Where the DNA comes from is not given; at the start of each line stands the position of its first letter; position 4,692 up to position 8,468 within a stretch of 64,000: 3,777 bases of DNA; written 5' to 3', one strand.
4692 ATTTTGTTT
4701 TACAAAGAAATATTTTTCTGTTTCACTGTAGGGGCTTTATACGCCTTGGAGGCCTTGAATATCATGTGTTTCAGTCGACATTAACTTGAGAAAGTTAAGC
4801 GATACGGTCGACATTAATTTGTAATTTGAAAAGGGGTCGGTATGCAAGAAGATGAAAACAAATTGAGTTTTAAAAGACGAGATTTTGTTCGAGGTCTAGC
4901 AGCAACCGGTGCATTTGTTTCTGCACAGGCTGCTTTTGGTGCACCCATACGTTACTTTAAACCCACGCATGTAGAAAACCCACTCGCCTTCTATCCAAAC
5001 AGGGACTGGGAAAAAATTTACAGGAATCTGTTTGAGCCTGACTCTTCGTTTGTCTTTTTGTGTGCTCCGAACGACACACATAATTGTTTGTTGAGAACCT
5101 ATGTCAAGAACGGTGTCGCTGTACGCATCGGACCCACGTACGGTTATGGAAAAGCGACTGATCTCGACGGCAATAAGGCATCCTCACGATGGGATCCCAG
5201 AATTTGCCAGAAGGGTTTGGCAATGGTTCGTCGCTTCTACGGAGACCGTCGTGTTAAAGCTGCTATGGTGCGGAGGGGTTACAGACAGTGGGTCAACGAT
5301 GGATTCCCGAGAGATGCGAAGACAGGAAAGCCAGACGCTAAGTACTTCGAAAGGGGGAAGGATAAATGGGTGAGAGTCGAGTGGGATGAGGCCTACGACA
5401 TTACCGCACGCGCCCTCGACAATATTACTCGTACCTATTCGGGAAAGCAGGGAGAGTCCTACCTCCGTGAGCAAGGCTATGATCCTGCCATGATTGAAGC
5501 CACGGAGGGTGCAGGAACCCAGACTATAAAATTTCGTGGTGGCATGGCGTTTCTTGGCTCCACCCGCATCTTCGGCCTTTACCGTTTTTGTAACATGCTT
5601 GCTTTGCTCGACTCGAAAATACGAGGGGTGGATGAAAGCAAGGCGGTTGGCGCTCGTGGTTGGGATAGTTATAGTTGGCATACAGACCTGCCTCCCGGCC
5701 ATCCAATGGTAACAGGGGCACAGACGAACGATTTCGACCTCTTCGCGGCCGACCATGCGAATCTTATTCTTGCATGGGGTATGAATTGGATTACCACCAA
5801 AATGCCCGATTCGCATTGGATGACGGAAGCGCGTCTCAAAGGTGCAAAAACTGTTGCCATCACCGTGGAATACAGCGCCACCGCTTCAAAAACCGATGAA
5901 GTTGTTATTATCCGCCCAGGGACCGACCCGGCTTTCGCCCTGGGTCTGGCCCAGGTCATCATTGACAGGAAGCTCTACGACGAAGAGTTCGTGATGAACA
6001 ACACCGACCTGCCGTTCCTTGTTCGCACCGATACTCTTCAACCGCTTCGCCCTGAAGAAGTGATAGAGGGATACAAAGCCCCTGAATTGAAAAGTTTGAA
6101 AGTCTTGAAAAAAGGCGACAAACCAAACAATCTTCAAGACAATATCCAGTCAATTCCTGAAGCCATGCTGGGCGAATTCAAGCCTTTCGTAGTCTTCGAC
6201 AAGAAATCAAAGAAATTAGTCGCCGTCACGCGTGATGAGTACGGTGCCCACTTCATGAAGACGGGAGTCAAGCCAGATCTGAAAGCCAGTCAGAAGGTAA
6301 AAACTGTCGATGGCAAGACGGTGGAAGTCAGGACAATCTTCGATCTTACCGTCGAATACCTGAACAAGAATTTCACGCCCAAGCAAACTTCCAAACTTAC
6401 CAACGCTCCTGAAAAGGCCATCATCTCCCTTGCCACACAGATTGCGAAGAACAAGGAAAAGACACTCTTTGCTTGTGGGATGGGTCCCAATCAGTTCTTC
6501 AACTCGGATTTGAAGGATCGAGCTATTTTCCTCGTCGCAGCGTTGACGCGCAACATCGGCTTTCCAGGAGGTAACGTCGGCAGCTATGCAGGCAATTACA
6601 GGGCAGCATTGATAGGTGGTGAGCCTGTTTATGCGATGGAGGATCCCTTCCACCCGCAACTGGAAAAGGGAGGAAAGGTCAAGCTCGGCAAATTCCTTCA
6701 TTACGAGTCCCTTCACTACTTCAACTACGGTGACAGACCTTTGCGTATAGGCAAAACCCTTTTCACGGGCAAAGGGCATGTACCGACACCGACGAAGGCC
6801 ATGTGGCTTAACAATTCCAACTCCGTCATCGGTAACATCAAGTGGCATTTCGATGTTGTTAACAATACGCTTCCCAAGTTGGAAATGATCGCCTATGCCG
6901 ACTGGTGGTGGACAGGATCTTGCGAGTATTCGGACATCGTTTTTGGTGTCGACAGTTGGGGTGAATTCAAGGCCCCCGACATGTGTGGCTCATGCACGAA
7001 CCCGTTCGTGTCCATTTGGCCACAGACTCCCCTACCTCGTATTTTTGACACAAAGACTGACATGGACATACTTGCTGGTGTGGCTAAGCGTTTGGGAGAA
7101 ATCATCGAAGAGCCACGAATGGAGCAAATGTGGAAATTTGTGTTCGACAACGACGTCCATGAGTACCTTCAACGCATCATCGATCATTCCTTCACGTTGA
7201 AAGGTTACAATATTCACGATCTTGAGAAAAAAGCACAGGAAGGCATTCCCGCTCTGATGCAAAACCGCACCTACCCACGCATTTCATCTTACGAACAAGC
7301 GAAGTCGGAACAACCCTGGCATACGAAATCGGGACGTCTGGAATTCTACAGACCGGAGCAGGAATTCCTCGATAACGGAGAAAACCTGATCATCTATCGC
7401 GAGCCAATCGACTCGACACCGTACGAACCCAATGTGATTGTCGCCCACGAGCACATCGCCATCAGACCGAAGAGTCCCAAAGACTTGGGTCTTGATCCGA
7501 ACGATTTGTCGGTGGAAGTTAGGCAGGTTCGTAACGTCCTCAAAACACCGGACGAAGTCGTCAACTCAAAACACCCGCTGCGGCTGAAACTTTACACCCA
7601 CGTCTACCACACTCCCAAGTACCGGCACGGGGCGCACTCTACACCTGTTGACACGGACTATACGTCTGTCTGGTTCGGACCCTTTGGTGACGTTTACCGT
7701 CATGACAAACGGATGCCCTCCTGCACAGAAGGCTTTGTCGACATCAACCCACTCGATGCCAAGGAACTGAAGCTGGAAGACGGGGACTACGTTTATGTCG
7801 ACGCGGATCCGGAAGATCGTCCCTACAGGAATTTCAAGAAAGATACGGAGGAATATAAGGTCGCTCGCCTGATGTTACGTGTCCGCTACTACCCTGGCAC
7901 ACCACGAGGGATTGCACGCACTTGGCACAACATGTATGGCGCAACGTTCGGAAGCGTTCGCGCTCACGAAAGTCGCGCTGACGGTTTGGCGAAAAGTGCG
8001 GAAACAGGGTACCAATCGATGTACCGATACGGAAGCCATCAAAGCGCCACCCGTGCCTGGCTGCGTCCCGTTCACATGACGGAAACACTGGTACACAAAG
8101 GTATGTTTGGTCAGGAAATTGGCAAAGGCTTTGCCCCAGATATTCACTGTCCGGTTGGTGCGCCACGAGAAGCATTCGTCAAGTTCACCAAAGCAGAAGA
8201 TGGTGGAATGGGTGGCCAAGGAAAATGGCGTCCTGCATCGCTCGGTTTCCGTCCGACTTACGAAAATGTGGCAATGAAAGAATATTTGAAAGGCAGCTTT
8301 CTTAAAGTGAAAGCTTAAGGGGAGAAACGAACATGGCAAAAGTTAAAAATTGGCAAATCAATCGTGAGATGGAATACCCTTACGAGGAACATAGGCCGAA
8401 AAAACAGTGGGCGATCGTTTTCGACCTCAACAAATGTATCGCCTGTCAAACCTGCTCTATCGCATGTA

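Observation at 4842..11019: Periplasmic (Tat-exported) Nar/Nxr-type molybdoenzyme operon with a Cys-x3-Asp-x3-Cys FS0 motif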

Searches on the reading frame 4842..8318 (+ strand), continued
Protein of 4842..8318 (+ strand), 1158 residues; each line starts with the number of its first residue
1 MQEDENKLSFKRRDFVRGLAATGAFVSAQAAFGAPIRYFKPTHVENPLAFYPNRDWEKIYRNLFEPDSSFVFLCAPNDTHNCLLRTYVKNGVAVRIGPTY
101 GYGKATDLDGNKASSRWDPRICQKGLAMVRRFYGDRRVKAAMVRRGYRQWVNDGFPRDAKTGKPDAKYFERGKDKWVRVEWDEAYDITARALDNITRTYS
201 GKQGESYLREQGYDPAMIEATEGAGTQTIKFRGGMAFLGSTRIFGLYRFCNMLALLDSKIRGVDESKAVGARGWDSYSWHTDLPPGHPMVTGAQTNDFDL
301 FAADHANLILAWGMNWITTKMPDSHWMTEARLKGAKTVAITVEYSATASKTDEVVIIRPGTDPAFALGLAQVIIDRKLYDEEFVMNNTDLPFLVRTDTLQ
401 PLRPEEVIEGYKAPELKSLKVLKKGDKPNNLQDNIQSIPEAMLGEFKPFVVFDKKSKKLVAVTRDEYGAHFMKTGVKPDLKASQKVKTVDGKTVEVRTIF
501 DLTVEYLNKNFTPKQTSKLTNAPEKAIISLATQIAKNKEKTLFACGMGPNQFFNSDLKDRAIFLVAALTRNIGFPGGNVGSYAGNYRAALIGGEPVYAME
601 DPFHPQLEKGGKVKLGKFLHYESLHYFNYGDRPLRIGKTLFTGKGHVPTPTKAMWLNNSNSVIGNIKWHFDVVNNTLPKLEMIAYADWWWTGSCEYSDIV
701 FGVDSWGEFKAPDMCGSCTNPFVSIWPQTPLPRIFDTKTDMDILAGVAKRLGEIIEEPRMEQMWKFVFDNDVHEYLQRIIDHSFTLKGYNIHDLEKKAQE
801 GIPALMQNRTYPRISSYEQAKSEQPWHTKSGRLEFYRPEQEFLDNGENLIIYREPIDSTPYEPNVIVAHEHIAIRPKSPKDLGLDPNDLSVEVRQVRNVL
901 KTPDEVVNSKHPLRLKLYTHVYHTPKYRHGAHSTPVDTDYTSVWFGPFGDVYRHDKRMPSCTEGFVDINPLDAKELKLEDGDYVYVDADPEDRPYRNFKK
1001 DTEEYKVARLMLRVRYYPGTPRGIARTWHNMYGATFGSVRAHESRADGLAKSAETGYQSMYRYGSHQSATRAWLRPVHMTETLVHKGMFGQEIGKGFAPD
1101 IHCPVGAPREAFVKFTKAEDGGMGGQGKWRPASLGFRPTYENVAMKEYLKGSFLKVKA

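Call 37: find_related_loci(query=A1, collection=genome_contigs, flank=8000)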
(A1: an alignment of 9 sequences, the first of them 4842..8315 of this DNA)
Query A1 (1158 aa) in genome_contigs; peptide patterns used: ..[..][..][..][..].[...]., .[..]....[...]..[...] (x = any residue, [..] = any of these).
600 stretches matched a pattern (row limit reached: there are more); 592 encode a relative of the query (tblastn E <= 1e-3); the best 80 are kept; 80 distinct loci.
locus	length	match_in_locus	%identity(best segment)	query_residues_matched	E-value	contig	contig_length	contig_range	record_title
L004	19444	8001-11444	74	12-1158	0e+0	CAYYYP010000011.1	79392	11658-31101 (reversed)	MAG TPA_asm: uncultured Oligoflexia bacterium isolate SRP286056_co3_119 genome assembly, contig: NODE_108_length_79392_c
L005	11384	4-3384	76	31-1158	0e+0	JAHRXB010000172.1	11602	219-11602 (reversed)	MAG: Bdellovibrio sp. isolate DR_7_2.37 k141_77232, whole genome shotgun sequence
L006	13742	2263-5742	72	1-1158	0e+0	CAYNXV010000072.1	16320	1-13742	MAG TPA_asm: uncultured Bifidobacteriales bacterium isolate SRP319275_co6_63 genome assembly, contig: NODE_1449_length_1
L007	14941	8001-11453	72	10-1158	0e+0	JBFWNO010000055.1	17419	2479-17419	MAG: Planctomycetota bacterium isolate CA_2019_TPBF_114 NODE_14778_length_17419_cov_3.971085_TPBF, whole genome shotgun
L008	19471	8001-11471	71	3-1158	0e+0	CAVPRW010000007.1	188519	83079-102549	MAG: uncultured Nitrospinota bacterium isolate MFD10007.bin.2.94 genome assembly, contig: contig_18507, whole genome sho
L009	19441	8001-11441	70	1-1149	0e+0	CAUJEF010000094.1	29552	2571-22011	MAG: Bdellovibrionota bacterium isolate KLAP141 genome assembly, contig: KLAP141_296887, whole genome shotgun sequence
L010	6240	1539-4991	69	5-1157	0e+0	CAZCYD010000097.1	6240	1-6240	MAG TPA_asm: uncultured Pseudobdellovibrionaceae bacterium isolate binchicken_co350_57 genome assembly, contig: NODE_132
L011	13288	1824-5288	69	4-1157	0e+0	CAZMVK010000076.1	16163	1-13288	MAG TPA_asm: uncultured Bdellovibrio sp. isolate SRP286056_co3_447 genome assembly, contig: NODE_3677_length_16163_cov_5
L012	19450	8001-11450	70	12-1157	0e+0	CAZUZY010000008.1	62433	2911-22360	MAG TPA_asm: uncultured Polyangiales bacterium isolate binchicken_co284_134 genome assembly, contig: NODE_729_length_624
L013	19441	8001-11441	69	10-1156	0e+0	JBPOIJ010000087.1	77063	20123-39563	MAG: Myxococcota bacterium isolate MAG_545 c_000000506609, whole genome shotgun sequence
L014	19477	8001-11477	68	1-1158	0e+0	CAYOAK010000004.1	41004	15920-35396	MAG TPA_asm: uncultured Bdellovibrionales bacterium isolate SRP302895_co1_434 genome assembly, contig: NODE_1708_length_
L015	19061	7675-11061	69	26-1156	0e+0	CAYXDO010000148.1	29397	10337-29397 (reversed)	MAG TPA_asm: uncultured Myxococcales bacterium isolate binchicken_co232_77 genome assembly, contig: NODE_2780_length_293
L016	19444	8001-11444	68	1-1153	0e+0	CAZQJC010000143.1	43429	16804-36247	MAG TPA_asm: uncultured Myxococcales bacterium isolate binchicken_co200_39 genome assembly, contig: k141_406925, whole g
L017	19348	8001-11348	70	36-1154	0e+0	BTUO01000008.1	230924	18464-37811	MAG: Acidobacteriota bacterium AMX-MBFR-36 DNA, sequence08, whole genome shotgun sequence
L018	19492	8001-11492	68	1-1157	0e+0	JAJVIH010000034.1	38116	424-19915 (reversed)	MAG: Myxococcota bacterium isolate Bin_71R c_000000002853, whole genome shotgun sequence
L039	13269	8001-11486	59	2-1158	0e+0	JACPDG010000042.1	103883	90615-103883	MAG: Candidatus Rokuibacteriota bacterium isolate NC_groundwater_303_Ag_B-0.1um_71_19 S7_GD2017_3_B1_scaffold_39, whole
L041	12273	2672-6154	57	2-1158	0e+0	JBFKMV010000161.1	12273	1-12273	MAG: Candidatus Polarisedimenticolaceae bacterium isolate Mix_sand22.2022.08.D.57 k141_2530214_length_12273_cov_14.6044,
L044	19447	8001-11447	57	9-1158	0e+0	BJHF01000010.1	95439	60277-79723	Deltaproteobacteria bacterium LBMAG_Deltaproteobacteria_hypo.bin1 DNA, sequence010, whole genome shotgun sequence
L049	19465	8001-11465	56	9-1158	0e+0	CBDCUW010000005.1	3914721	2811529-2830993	MAG: Rubripirellula sp. isolate a1daa49b-fd29-492b-8995-b18c1d2b297f genome assembly, contig: contig_5, whole genome sho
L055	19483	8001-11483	56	1-1158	0e+0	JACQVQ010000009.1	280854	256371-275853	MAG: Planctomycetota bacterium isolate NC_groundwater_1467_Ag_S-0.65um_52_288 S_p65_S5_coassembly_k141_4428478, whole ge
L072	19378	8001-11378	57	36-1158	0e+0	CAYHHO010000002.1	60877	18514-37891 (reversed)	MAG TPA_asm: uncultured Singulisphaera sp. isolate ERP119702_co1_168 genome assembly, contig: NODE_388_length_60877_cov_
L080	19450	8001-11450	56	12-1158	0e+0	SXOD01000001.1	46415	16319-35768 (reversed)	MAG: Planctomycetia bacterium isolate F1-120-MAGs214 F1-120__c3565, whole genome shotgun sequence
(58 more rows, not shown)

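Call 74: find_encoding_contigs(protein=P0002, flank=10000, max_places=2)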
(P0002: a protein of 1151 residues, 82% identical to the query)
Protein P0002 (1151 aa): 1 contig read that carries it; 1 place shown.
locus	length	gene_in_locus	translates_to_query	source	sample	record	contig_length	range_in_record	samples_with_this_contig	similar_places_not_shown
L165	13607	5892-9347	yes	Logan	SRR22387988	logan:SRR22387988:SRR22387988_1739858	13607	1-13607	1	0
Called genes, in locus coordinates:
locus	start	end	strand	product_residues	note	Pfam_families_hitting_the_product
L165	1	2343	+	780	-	?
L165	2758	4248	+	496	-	-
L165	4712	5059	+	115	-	PF00034:Cytochrom_C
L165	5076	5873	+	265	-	-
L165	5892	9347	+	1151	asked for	PF00384:Molybdopterin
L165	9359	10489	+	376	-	PF13187:Fer4_9 (faint), PF00037:Fer4 (faint), PF12797:Fer4_2 (faint), PF12837:Fer4_6 (faint), PF12838:Fer4_7, PF13237:Fer4_10, PF13247:Fer4_11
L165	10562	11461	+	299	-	PF09459:EB_dh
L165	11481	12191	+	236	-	PF02613:Nitrate_red_del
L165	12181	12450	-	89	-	-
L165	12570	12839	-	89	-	-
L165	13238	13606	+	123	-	?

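Call 75: find_encoding_contigs(protein=P0007, flank=10000, max_places=2)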
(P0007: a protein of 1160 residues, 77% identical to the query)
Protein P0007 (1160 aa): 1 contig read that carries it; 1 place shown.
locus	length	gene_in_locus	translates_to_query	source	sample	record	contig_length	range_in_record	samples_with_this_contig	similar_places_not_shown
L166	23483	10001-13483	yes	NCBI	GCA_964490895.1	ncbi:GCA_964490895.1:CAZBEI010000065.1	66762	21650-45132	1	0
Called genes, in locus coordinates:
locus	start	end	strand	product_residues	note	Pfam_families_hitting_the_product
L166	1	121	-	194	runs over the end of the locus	PF00510:COX3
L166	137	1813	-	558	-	PF00115:COX1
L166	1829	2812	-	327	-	PF00116:COX2, PF00034:Cytochrom_C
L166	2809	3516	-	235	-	PF00351:Biopterin_H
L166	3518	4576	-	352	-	PF14696:Glyoxalase_5, PF13669:Glyoxalase_4 (faint), PF00903:Glyoxalase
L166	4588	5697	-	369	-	PF20510:HgmA_N, PF07883:Cupin_2 (faint)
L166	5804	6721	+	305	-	PF00126:HTH_1, PF03466:LysR_substrate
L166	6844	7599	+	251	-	-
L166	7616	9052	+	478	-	-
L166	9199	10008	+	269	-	-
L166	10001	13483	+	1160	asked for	PF00384:Molybdopterin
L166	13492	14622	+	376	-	PF13187:Fer4_9 (faint), PF12797:Fer4_2 (faint), PF12837:Fer4_6 (faint), PF12838:Fer4_7, PF13237:Fer4_10, PF13247:Fer4_11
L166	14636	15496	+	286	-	PF09459:EB_dh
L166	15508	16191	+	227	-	PF02613:Nitrate_red_del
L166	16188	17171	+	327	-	PF04055:Radical_SAM, PF13353:Fer4_12, PF06463:Mob_synth_C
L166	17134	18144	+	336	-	PF01967:MoaC, PF00994:MoCF_biosynth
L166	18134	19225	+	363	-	PF16983:MFS_MOT1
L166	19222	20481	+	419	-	PF03453:MoeA_N, PF00994:MoCF_biosynth, PF03454:MoeA_C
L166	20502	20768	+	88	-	-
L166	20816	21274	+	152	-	PF02391:MoaE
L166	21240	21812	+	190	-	PF12804:NTP_transf_3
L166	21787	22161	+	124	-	PF22668:DUF7009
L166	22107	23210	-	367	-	PF00899:ThiF, PF00581:Rhodanese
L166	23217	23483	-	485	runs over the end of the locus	PF03060:NMO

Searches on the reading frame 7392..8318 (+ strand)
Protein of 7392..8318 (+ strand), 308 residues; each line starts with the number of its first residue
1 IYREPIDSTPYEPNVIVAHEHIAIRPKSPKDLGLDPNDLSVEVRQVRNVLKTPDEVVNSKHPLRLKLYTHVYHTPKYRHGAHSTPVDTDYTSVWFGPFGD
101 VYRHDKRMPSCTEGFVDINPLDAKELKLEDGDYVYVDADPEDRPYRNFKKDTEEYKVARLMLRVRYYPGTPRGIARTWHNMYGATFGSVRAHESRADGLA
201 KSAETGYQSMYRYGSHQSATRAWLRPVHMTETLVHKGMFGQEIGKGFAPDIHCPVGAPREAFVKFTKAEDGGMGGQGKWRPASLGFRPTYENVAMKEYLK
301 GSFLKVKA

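Call 32: search_solved_structures(query=window:7392-8318:+, show_alignments=1, max_evalue=1e-20)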
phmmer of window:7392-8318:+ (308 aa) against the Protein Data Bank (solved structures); distinct sequences matched with E-value up to 1e-20: 1.
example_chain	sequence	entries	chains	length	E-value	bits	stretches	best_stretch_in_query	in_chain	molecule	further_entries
7b04_B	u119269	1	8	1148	1.2e-73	251.6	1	1-308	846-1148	Nitrite oxidoreductase subunit A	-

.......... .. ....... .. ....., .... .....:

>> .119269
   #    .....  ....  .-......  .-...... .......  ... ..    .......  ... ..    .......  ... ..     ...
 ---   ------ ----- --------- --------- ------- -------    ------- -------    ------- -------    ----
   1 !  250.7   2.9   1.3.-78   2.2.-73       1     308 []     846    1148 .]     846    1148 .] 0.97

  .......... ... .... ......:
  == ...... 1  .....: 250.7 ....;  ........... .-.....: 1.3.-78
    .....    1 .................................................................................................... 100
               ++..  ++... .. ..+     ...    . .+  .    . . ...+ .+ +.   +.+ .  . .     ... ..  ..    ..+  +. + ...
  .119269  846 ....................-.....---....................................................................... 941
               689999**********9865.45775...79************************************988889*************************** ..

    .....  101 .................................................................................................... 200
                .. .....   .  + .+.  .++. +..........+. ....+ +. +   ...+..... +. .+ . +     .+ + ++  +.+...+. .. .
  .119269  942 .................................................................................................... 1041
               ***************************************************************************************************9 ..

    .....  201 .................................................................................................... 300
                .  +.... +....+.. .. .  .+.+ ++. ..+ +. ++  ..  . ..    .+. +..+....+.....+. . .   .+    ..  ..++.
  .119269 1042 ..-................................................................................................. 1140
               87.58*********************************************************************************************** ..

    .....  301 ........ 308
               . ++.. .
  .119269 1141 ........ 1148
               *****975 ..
